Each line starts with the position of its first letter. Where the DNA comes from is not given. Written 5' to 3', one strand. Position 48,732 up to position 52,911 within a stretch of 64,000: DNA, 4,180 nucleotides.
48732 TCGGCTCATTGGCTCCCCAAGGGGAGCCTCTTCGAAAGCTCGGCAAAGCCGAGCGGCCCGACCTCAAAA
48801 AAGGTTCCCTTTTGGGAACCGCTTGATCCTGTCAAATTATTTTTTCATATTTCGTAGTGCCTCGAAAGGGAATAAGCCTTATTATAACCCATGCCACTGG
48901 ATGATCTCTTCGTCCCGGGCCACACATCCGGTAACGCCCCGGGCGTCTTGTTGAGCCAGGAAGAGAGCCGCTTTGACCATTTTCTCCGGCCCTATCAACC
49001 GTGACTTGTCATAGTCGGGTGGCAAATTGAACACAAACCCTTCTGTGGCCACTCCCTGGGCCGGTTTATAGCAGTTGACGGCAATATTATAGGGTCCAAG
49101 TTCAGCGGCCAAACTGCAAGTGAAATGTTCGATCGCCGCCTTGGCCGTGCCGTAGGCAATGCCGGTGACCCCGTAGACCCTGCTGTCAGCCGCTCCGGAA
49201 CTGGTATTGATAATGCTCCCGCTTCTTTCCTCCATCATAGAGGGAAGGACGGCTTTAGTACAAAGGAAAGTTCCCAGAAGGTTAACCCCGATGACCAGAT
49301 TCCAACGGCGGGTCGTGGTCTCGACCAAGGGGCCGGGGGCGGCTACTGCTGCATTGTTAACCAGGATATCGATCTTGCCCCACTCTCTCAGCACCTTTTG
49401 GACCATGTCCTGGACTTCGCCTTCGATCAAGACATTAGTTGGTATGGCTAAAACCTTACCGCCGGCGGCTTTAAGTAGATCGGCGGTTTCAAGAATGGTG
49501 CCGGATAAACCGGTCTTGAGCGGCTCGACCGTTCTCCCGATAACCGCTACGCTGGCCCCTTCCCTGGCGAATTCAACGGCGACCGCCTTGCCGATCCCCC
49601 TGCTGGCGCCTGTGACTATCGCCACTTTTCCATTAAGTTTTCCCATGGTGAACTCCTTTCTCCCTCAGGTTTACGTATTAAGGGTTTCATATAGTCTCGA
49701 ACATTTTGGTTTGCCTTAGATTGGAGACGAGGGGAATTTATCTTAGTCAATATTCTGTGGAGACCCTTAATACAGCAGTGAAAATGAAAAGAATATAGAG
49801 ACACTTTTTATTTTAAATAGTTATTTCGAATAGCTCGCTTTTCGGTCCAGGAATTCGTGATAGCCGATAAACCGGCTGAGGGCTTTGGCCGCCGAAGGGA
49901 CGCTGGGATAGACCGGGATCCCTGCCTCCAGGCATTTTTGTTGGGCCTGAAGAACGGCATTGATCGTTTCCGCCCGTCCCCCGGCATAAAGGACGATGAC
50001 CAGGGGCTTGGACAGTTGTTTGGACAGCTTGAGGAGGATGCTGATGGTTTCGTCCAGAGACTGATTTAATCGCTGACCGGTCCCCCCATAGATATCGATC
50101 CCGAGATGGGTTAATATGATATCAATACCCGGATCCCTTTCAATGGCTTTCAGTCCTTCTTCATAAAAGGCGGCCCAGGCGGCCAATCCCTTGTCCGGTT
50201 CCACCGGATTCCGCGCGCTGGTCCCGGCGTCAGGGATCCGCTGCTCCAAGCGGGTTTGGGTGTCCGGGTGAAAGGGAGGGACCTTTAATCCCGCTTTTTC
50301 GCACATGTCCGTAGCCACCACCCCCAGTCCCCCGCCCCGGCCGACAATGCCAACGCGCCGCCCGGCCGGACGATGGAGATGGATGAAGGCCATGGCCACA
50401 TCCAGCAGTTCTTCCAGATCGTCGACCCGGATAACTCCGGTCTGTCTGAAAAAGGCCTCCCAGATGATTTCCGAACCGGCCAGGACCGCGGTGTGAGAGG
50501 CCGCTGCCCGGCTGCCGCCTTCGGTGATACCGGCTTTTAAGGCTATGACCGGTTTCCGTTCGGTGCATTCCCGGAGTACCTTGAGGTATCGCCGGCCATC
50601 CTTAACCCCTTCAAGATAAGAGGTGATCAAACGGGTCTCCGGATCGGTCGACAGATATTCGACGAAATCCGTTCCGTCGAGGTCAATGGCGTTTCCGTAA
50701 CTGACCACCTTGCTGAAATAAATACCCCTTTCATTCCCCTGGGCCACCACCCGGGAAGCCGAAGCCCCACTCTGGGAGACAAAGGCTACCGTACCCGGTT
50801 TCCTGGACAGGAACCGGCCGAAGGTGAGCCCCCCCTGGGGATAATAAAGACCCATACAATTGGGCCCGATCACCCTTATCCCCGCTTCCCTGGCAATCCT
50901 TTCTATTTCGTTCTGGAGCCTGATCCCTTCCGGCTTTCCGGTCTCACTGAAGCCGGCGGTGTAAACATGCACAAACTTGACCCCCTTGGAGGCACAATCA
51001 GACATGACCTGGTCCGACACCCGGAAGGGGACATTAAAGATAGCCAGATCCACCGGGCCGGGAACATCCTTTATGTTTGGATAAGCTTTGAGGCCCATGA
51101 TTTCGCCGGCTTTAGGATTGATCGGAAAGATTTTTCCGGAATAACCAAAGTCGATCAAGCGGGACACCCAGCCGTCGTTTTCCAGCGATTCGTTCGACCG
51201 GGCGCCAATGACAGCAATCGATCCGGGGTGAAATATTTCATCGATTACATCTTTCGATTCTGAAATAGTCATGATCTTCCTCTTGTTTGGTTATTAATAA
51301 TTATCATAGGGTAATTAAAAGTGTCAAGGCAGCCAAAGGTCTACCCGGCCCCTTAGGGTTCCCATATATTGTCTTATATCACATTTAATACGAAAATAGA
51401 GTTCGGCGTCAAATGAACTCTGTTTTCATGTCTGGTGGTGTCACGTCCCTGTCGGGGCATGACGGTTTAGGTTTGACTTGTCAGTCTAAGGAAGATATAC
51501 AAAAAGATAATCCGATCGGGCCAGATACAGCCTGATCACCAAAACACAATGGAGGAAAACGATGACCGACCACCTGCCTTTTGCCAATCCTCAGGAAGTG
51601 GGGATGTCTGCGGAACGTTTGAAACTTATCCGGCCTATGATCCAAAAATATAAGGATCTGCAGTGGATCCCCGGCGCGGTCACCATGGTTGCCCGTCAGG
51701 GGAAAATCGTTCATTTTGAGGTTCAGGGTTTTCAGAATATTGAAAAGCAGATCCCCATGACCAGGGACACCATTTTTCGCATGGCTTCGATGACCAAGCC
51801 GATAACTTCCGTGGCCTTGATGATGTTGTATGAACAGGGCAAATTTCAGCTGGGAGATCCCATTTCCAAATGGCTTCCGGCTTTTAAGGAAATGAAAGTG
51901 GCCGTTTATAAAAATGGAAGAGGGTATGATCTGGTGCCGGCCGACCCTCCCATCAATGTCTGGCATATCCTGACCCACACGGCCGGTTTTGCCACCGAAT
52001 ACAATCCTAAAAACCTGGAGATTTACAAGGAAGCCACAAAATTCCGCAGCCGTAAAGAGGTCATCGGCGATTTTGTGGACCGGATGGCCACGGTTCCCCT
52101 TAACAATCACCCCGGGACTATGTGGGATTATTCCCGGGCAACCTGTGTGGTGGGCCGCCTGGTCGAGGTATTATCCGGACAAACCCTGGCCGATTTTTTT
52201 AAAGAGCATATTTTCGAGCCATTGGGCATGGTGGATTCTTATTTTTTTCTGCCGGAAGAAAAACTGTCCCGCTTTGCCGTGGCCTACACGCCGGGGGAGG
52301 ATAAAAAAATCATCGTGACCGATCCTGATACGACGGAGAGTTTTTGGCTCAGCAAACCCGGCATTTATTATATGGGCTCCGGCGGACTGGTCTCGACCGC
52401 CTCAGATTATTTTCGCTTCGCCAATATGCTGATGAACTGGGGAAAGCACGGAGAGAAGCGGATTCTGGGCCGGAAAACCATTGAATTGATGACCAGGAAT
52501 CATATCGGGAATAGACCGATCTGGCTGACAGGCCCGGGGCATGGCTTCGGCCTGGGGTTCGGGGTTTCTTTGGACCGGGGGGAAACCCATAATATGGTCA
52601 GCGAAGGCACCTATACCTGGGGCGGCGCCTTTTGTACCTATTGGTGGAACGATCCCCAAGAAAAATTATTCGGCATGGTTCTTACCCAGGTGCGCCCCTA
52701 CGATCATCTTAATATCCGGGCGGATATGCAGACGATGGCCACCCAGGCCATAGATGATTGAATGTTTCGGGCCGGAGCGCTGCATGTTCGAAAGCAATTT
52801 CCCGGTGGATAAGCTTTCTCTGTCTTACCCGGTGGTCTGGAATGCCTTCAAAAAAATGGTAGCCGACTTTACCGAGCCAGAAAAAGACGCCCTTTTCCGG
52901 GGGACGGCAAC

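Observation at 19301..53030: Family A: a 160-290-bp TIR-bounded multi-hairpin element in five copies (MITE-like or a structured RNA family)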

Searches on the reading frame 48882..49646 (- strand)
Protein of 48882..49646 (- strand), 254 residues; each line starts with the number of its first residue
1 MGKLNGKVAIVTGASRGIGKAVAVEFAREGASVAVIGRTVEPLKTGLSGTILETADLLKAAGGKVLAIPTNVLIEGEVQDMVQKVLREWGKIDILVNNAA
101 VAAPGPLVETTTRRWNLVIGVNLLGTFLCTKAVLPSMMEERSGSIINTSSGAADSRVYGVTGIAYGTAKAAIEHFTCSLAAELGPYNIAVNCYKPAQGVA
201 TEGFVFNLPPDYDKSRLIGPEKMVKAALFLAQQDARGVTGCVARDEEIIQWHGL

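Call 11: search_protein_families(library=pfam, proteins=[window:48882-49646:-])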
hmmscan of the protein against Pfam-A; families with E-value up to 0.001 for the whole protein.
window:48882-49646:- (254 aa): 4 families
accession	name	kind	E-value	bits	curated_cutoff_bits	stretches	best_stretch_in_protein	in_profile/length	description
PF00106.31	adh_short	-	3.2e-50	170.8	26.6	1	7-196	1-180/195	short chain dehydrogenase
PF13561.12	adh_short_C2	-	5.4e-43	147.7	27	1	13-242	1-228/236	Enoyl-(Acyl carrier protein) reductase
PF08659.16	KR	-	1.5e-07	32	22.6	1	10-153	4-139/180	KR domain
PF02882.25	THF_DHG_CYH_C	-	0.00011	22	27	1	3-78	33-103/160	Tetrahydrofolate dehydrogenase/cyclohydrolase, NAD(P)-binding domain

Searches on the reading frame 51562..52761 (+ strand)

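Call 11: search_protein_families(library=pfam, proteins=[window:51562-52761:+])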
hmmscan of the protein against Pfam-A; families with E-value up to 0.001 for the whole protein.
window:51562-52761:+ (399 aa): 1 family
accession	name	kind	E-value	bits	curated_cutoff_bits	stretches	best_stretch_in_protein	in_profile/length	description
PF00144.29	Beta-lactamase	-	6.5e-68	229.8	27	1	26-380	4-313/329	Beta-lactamase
